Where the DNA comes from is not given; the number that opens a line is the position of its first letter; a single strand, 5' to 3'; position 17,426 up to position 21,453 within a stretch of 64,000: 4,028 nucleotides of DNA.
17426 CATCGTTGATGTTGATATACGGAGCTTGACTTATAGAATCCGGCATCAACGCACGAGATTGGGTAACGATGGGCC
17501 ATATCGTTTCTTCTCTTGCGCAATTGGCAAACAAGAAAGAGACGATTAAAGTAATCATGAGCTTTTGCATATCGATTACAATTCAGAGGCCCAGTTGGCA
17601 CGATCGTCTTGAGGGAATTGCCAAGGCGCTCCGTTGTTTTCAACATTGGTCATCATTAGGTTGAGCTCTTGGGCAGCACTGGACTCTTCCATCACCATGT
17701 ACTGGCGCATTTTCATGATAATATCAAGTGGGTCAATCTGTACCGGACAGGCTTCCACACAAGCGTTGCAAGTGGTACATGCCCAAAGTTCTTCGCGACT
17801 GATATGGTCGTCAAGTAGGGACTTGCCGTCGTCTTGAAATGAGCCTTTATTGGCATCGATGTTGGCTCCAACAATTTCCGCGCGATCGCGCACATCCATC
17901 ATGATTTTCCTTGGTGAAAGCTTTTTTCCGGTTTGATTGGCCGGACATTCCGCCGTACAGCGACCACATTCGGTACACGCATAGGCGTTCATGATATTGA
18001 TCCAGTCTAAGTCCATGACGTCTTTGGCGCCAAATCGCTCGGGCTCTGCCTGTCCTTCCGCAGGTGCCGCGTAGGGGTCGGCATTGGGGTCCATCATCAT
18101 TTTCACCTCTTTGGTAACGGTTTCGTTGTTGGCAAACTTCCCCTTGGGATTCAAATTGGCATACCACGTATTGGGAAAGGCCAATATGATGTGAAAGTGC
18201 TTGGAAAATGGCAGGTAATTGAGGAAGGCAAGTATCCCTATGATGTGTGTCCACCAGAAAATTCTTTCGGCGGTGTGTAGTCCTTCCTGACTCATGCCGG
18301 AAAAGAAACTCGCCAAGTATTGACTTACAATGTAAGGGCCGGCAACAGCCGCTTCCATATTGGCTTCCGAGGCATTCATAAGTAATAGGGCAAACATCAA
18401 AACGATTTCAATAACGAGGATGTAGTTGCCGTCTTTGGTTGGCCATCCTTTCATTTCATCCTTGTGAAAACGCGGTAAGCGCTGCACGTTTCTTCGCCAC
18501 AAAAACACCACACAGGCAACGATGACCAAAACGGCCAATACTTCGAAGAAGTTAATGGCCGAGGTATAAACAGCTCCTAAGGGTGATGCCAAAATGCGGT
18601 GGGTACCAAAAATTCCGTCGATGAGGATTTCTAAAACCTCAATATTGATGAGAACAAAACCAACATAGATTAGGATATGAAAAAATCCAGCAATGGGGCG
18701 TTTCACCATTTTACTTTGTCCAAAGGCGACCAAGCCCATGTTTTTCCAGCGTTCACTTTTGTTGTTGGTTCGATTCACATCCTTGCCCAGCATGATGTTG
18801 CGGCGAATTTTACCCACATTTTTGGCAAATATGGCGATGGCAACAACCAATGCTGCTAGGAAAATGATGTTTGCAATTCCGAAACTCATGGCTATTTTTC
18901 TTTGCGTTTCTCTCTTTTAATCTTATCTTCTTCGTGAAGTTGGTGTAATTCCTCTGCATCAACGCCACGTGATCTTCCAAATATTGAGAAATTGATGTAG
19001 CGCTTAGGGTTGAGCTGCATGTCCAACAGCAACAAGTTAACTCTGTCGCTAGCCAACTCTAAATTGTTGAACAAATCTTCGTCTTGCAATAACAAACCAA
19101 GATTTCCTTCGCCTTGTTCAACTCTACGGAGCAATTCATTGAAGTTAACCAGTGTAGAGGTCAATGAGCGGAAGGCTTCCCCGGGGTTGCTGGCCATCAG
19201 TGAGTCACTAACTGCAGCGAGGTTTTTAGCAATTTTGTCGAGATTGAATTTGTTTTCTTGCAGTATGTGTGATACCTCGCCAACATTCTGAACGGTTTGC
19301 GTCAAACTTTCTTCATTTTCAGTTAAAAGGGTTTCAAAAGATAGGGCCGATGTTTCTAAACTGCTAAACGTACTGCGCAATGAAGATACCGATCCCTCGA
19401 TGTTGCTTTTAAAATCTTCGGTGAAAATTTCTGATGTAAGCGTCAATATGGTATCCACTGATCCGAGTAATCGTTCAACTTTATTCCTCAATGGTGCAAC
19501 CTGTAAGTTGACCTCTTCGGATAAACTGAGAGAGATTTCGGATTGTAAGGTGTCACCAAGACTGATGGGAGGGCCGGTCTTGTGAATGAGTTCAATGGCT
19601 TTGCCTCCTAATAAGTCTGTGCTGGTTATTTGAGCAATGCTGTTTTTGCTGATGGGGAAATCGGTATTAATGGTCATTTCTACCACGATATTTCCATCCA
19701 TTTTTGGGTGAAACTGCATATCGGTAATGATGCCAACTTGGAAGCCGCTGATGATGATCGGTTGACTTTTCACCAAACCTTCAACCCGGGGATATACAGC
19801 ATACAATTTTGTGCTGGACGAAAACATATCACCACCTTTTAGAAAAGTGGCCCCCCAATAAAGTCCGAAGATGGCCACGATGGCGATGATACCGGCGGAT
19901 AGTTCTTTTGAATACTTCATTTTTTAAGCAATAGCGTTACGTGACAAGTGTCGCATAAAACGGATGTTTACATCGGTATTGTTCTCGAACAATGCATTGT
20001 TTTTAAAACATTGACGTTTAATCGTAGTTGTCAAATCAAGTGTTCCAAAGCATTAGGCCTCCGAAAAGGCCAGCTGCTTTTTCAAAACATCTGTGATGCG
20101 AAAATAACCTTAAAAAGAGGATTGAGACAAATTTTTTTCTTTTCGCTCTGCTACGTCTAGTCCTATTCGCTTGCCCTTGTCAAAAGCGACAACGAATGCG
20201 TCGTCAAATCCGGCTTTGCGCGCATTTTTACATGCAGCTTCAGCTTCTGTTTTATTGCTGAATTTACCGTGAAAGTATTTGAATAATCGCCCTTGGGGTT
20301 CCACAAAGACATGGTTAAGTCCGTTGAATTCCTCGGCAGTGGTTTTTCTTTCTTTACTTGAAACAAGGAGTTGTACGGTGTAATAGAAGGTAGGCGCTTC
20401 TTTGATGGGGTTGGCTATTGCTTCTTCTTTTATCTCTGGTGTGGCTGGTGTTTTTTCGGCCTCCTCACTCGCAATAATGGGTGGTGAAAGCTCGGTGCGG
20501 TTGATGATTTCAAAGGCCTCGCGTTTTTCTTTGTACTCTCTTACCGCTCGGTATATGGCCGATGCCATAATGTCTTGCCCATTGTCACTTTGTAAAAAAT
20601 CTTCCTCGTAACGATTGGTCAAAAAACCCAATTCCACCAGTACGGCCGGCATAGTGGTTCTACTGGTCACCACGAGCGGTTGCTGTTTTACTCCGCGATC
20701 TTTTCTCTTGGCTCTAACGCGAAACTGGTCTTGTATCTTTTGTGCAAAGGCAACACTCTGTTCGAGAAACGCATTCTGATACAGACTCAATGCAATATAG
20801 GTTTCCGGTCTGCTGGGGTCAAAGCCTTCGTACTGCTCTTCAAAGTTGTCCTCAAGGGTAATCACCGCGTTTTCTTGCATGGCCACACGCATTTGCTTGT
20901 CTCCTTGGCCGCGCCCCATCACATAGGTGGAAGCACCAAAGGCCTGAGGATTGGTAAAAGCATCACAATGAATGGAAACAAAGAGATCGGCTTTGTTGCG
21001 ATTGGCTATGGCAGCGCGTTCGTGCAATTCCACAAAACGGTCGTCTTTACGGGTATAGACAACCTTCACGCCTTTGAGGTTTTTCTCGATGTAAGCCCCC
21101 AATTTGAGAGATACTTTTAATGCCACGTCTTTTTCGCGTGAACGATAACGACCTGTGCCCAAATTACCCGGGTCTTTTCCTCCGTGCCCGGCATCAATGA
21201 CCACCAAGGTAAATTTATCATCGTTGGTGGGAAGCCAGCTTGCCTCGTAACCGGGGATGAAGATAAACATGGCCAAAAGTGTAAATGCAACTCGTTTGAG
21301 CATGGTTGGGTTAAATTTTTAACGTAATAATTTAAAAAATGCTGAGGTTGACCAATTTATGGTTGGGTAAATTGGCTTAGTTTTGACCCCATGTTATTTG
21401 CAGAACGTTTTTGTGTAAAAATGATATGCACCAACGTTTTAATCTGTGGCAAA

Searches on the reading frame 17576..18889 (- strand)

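Call 45: search_protein_families(library=pfam, proteins=[window:17576-18889:-], max_evalue=0.00001)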
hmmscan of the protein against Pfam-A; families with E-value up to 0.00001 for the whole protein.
window:17576-18889:- (437 aa): 5 families
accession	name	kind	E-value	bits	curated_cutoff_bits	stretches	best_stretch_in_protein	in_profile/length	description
PF13187.11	Fer4_9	-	1.2e-11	44.9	27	1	304-384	1-50/52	4Fe-4S dicluster domain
PF13183.11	Fer4_8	-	1.3e-10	42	27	1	302-385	2-68/68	4Fe-4S dicluster domain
PF13237.11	Fer4_10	-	4.4e-10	39.8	25.5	1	301-382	5-53/53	4Fe-4S dicluster domain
PF13534.11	Fer4_17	-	2e-08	35.1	22.2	1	304-386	1-61/61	4Fe-4S dicluster domain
PF12797.12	Fer4_2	-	2.9e-07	30.4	24.5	0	297-317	2-22/22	4Fe-4S binding domain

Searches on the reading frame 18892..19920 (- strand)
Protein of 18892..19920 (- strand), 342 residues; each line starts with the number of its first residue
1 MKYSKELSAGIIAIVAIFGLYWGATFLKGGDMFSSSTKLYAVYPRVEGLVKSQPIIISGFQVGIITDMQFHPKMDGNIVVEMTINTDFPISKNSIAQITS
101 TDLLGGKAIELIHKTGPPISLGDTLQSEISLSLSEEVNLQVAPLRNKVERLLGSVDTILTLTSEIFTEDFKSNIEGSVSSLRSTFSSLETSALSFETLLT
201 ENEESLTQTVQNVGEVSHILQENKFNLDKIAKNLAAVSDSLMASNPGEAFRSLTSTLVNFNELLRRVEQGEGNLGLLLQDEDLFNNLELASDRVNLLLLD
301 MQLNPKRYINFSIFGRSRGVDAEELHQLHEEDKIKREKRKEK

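Call 45: search_protein_families(library=pfam, proteins=[window:18892-19920:-], max_evalue=0.00001)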
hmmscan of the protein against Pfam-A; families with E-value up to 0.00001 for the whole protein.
window:18892-19920:- (342 aa): 1 family
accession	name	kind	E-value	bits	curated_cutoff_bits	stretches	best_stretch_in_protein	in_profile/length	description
PF02470.25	MlaD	-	3.1e-14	53.4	25.1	1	38-112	4-79/81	MlaD protein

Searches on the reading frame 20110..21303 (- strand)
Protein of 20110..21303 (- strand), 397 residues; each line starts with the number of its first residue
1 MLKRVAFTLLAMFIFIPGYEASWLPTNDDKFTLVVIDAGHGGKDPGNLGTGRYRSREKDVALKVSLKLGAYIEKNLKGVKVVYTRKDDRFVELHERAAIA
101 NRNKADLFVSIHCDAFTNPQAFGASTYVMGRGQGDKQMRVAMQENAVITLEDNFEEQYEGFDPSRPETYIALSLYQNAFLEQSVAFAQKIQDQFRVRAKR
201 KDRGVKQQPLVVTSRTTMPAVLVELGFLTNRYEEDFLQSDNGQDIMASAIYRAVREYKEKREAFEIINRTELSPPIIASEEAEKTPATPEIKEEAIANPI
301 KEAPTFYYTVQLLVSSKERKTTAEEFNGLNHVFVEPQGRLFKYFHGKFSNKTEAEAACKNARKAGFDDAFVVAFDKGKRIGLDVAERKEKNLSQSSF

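Call 45: search_protein_families(library=pfam, proteins=[window:20110-21303:-], max_evalue=0.00001)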
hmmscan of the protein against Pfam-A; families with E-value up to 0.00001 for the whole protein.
window:20110-21303:- (397 aa): 1 family
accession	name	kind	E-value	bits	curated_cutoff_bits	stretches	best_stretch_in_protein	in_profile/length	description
PF01520.23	Amidase_3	-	1.8e-54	184.8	27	1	34-255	1-173/174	N-acetylmuramoyl-L-alanine amidase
